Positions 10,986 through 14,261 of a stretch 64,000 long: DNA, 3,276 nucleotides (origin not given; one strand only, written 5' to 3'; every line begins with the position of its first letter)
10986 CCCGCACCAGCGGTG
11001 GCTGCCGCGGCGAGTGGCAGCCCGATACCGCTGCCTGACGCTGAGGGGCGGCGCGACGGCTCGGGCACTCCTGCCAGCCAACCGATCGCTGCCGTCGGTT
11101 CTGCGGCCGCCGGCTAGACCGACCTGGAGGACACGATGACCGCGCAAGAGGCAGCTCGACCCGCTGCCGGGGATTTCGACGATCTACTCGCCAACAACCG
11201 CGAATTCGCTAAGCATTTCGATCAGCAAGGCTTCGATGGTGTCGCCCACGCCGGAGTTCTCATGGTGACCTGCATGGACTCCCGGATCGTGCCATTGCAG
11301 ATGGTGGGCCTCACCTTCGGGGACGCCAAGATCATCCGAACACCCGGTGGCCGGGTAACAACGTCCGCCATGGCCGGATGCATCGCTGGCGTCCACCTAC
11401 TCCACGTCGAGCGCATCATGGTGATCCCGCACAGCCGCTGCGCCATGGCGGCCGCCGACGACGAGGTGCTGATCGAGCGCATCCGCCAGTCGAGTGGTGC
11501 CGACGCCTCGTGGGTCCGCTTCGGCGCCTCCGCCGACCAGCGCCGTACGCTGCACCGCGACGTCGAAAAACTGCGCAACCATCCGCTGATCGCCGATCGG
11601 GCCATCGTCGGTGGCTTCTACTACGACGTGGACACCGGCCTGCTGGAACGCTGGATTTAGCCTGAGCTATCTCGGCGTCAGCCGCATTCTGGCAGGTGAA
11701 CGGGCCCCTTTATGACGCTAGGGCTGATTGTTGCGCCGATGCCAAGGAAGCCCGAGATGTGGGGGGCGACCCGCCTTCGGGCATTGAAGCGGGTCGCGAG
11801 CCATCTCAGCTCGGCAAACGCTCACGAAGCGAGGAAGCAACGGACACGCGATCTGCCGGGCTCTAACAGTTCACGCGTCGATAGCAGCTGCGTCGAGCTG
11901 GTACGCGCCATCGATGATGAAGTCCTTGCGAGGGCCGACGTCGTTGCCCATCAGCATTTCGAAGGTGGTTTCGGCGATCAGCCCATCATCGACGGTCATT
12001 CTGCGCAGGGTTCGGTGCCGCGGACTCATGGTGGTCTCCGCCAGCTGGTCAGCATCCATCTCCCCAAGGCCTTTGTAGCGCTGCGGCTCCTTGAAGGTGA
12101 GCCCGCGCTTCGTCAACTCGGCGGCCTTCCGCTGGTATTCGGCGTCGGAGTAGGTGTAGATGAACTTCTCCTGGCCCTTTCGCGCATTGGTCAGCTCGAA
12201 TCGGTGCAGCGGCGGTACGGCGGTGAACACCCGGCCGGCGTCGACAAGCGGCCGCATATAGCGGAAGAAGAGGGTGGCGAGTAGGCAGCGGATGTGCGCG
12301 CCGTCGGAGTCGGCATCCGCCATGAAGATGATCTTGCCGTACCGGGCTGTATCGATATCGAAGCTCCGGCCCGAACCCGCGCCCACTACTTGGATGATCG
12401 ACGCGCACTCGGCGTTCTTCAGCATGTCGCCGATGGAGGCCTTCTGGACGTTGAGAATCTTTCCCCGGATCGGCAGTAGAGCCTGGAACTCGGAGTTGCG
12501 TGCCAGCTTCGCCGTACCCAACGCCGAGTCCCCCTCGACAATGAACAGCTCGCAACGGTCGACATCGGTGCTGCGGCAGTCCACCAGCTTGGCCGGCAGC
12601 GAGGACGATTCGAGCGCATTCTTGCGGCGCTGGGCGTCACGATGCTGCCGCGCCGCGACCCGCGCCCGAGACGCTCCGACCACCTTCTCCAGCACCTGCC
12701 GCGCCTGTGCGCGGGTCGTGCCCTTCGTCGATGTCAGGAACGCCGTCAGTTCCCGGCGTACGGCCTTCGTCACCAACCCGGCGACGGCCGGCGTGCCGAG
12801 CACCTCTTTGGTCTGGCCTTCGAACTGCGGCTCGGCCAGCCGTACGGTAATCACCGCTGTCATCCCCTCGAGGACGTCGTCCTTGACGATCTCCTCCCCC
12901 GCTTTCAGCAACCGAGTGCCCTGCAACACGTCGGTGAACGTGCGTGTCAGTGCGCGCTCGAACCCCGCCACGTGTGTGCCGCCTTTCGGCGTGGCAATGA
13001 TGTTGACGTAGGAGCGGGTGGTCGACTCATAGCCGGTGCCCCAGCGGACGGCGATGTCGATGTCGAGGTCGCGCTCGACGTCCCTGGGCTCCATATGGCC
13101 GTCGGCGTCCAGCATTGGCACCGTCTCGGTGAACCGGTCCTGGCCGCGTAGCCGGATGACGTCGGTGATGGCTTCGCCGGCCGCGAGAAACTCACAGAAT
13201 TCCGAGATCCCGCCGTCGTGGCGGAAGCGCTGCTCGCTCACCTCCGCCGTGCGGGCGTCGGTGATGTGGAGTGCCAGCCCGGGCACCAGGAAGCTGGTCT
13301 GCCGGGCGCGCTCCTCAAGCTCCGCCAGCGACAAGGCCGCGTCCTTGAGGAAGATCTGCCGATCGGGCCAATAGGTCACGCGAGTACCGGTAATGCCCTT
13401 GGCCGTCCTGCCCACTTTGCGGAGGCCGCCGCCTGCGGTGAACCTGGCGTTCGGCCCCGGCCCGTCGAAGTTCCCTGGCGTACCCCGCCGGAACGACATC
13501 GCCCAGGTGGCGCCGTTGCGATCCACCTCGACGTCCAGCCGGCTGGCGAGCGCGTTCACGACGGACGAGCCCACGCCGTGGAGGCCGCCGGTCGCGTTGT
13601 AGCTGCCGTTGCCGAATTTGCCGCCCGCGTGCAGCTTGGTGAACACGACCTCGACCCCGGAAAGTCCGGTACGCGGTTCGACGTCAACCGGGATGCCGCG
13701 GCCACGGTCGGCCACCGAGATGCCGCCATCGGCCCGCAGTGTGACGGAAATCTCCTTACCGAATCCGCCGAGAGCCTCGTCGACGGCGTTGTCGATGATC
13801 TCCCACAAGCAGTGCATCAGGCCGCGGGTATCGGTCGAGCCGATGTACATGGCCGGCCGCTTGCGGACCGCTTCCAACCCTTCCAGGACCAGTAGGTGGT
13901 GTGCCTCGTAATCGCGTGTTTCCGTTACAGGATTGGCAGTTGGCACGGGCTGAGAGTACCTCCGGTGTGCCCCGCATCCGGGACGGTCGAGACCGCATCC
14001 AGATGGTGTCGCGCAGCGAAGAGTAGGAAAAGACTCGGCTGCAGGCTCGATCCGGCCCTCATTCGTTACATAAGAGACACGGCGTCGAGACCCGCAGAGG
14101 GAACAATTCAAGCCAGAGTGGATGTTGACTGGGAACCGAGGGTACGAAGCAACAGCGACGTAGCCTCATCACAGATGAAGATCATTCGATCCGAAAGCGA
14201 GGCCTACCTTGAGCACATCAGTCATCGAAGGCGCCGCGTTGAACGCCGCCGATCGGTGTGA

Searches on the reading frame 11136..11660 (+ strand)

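Call 8: search_protein_families(library=pfam, proteins=[window:11136-11660:+], max_evalue=0.001)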
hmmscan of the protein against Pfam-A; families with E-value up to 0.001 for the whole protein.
window:11136-11660:+ (174 aa): 1 family
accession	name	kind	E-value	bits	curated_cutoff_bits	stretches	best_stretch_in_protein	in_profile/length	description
PF00484.24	Pro_CA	-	7.8e-13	49.4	25.7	1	42-137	2-98/156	Carbonic anhydrase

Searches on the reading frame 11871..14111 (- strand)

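Call 8: search_protein_families(library=pfam, proteins=[window:11871-14111:-], max_evalue=0.001)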
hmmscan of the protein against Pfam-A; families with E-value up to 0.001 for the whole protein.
window:11871-14111:- (746 aa): 4 families
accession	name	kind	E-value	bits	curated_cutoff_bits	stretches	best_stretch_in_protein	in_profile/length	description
PF00204.31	DNA_gyraseB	-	2.7e-47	160.9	27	1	301-492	1-172/173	DNA gyrase B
PF00986.26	DNA_gyraseB_C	-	3.7e-22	78.7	29.8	1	677-732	7-62/63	DNA gyrase B subunit, carboxyl terminus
PF01751.28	Toprim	-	6.4e-14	52.3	23.1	1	521-628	1-91/96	Toprim domain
PF02518.31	HATPase_c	-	8.9e-14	52.3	26.4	1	94-198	2-93/111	Histidine kinase-, DNA gyrase B-, and HSP90-like ATPase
